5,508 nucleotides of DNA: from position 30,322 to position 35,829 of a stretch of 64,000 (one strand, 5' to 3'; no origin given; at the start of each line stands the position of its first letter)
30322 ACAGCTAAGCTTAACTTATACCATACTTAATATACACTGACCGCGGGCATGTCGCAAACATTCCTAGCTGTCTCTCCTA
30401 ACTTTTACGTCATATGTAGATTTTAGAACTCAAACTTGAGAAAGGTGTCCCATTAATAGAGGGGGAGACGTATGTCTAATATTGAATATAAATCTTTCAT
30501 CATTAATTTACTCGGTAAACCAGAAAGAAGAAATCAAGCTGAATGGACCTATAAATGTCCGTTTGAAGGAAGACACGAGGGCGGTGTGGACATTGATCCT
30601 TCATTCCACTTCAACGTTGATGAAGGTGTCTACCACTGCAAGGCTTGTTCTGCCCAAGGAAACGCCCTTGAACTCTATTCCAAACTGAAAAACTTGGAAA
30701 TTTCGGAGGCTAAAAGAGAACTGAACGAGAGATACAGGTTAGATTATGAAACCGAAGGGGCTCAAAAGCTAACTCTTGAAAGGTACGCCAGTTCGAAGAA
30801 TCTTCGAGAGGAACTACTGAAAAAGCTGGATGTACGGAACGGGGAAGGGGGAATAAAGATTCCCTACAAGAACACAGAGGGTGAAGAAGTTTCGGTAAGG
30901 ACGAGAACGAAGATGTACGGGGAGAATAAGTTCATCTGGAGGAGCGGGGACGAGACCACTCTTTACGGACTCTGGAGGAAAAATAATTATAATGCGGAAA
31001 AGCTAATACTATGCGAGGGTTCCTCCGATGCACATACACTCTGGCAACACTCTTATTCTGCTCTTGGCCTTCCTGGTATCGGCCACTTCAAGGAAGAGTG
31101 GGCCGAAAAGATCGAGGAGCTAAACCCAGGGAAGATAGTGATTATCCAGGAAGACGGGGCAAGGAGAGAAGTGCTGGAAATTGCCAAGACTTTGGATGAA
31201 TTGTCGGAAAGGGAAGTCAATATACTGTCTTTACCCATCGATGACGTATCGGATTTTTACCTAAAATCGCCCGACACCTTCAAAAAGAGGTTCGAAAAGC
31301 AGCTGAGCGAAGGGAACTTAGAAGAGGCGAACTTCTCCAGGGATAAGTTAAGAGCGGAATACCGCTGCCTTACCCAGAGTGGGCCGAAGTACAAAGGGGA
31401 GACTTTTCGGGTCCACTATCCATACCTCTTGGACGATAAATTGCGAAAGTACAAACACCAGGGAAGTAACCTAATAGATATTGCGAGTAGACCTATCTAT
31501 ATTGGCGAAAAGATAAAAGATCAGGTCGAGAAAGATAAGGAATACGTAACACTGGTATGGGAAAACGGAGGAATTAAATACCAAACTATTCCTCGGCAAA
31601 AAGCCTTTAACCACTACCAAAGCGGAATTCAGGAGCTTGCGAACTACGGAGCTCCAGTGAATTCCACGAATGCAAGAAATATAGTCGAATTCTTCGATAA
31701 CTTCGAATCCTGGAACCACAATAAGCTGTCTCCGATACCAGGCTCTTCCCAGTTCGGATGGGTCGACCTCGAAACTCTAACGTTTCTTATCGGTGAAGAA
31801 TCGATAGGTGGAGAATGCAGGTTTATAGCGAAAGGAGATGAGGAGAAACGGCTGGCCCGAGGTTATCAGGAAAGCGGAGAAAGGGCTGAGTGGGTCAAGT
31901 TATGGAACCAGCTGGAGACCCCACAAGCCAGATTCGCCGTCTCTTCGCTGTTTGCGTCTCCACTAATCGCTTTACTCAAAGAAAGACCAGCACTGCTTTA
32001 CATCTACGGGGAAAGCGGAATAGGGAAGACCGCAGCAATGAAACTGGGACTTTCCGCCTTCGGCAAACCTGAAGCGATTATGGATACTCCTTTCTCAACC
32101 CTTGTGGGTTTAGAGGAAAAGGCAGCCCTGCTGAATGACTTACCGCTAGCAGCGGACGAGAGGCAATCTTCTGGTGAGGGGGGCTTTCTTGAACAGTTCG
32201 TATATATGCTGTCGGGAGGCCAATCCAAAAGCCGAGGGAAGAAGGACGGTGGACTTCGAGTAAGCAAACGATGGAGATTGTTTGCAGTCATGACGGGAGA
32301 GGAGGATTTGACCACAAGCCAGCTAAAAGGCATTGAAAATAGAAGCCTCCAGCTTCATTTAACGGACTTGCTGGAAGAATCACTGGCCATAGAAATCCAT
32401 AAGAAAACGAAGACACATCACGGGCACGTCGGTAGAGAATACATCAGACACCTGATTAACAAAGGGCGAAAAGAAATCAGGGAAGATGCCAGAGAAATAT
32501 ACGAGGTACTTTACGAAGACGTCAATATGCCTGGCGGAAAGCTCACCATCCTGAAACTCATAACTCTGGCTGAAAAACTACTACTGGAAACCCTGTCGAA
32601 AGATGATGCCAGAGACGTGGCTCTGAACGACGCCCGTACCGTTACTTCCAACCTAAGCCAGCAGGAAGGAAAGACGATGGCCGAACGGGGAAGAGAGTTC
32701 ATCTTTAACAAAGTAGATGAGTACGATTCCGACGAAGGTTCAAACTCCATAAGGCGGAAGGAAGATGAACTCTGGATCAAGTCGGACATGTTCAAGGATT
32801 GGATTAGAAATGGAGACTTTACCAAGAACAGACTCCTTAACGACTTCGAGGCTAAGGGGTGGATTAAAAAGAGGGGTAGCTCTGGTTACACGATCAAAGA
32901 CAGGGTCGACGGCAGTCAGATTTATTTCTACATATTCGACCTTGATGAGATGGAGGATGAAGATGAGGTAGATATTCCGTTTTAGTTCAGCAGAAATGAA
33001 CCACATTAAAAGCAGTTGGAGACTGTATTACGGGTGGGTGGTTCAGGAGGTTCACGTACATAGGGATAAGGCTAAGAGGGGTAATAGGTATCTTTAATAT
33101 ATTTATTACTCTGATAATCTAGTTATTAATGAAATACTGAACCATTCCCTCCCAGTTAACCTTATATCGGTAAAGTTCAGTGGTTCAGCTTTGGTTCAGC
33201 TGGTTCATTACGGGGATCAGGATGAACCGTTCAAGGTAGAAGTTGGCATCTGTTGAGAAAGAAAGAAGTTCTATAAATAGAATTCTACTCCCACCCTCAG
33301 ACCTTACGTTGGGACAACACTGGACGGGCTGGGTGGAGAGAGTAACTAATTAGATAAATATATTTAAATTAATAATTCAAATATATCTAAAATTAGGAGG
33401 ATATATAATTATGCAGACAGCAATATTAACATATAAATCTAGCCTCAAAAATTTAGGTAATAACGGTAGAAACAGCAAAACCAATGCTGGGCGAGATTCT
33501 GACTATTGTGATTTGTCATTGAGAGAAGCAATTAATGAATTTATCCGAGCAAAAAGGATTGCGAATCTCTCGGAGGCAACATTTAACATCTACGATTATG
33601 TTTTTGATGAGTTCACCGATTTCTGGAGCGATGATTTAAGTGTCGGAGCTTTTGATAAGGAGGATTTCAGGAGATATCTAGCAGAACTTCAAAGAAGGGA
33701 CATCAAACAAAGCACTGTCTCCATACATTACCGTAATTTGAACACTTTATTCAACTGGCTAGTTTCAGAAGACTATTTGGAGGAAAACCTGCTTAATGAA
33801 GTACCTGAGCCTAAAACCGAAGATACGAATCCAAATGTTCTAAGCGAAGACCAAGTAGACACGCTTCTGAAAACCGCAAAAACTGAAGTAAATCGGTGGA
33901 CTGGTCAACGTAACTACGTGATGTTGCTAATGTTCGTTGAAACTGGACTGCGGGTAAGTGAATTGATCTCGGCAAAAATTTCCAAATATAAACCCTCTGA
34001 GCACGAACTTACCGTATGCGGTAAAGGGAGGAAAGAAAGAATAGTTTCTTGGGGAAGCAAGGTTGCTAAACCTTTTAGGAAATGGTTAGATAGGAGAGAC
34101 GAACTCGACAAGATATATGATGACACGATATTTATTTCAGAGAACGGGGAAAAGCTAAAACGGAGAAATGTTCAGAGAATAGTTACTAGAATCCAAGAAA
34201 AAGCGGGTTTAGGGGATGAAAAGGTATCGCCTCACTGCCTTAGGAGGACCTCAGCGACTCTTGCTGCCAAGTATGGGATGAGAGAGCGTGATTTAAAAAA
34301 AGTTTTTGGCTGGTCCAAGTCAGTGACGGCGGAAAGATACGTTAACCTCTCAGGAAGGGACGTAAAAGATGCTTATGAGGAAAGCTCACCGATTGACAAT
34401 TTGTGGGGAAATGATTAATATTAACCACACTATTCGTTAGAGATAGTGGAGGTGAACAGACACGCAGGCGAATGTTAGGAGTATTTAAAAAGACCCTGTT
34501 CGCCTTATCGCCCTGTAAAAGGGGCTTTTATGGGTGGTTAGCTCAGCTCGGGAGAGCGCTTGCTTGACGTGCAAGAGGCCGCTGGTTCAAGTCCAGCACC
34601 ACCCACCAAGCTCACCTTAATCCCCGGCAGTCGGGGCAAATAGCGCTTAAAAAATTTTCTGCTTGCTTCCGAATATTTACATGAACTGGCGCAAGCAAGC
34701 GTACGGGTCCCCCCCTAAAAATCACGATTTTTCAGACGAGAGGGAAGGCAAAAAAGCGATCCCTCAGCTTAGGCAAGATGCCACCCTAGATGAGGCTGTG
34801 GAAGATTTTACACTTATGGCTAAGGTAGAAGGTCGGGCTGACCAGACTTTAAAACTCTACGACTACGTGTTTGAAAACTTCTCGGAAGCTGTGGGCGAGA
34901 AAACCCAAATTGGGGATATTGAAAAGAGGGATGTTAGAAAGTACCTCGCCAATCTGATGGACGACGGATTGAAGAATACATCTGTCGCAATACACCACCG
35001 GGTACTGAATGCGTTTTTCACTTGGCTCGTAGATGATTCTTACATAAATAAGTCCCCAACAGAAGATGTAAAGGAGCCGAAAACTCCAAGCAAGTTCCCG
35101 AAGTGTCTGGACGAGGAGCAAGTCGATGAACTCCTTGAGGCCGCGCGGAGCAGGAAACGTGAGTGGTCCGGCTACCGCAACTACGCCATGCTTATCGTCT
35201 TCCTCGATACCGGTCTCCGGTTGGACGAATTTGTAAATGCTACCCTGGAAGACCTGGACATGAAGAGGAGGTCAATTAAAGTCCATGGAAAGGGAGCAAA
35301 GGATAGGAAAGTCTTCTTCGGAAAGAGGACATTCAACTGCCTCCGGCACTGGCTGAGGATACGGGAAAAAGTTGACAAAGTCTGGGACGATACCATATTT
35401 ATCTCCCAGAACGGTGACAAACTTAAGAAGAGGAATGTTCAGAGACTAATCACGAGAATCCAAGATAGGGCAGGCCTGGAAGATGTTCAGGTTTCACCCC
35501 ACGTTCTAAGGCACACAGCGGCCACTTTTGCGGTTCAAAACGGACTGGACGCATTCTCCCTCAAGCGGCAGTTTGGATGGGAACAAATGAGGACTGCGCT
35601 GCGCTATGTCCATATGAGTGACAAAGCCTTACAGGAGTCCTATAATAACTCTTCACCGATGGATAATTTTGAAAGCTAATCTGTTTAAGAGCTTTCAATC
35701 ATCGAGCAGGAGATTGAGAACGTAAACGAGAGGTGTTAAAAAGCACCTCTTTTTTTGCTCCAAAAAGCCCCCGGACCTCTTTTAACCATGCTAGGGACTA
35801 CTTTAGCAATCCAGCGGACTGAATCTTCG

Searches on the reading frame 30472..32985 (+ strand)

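Call 44: search_protein_families(library=pfam, proteins=[window:30472-32985:+], max_evalue=0.01)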
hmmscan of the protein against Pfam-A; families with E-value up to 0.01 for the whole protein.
window:30472-32985:+ (837 aa): 3 families
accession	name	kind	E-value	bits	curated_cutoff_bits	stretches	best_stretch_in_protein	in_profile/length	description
PF06048.17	DUF927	-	6.8e-39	134.7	22.6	1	331-599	19-283/284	Domain of unknown function (DUF927)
PF01807.25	Zn_ribbon_DnaG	-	1.7e-08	34.6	24.9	1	20-95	27-96/98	CHC2 zinc finger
PF18662.7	HTH_56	-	3.2e-06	27.6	26.2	1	759-826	37-110/111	Cch helix turn helix domain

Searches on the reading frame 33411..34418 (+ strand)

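Call 44: search_protein_families(library=pfam, proteins=[window:33411-34418:+], max_evalue=0.01)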
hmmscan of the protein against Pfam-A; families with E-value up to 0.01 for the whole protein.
window:33411-34418:+ (335 aa): 4 families
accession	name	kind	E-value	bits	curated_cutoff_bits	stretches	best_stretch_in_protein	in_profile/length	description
PF00589.27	Phage_integrase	-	5e-30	105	27.1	1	143-313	2-168/172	Phage integrase family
PF13495.12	Phage_int_SAM_4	-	1.6e-08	35.3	27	1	42-122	3-83/85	Phage integrase, N-terminal SAM-like domain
PF13102.12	Phage_int_SAM_5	-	4.7e-08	33.7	22.3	1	37-127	2-92/98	Phage integrase SAM-like domain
PF02899.23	Phage_int_SAM_1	-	8.5e-05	23.2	22.3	1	52-120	13-82/83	Phage integrase, N-terminal SAM-like domain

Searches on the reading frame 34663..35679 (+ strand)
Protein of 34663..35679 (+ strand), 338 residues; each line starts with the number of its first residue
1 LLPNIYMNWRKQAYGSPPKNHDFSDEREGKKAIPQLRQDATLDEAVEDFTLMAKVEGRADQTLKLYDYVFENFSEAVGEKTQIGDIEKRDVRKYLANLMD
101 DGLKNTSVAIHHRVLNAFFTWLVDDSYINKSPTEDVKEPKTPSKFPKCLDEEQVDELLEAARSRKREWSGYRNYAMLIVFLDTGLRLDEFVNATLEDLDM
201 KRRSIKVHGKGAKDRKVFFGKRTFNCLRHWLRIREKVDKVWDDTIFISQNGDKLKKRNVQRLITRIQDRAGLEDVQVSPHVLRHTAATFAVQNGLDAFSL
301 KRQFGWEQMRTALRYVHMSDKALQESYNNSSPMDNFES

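Call 44: search_protein_families(library=pfam, proteins=[window:34663-35679:+], max_evalue=0.01)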
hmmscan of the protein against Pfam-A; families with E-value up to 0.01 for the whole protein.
window:34663-35679:+ (338 aa): 4 families
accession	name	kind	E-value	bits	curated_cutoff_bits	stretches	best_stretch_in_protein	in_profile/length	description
PF00589.27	Phage_integrase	-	3.3e-34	118.6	27.1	1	148-320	2-170/172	Phage integrase family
PF13495.12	Phage_int_SAM_4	-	3e-07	31.2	27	1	49-127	5-83/85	Phage integrase, N-terminal SAM-like domain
PF02899.23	Phage_int_SAM_1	-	1.7e-05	25.4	22.3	1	55-124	11-81/83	Phage integrase, N-terminal SAM-like domain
PF13102.12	Phage_int_SAM_5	-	0.00014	22.6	22.3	1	59-134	18-94/98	Phage integrase SAM-like domain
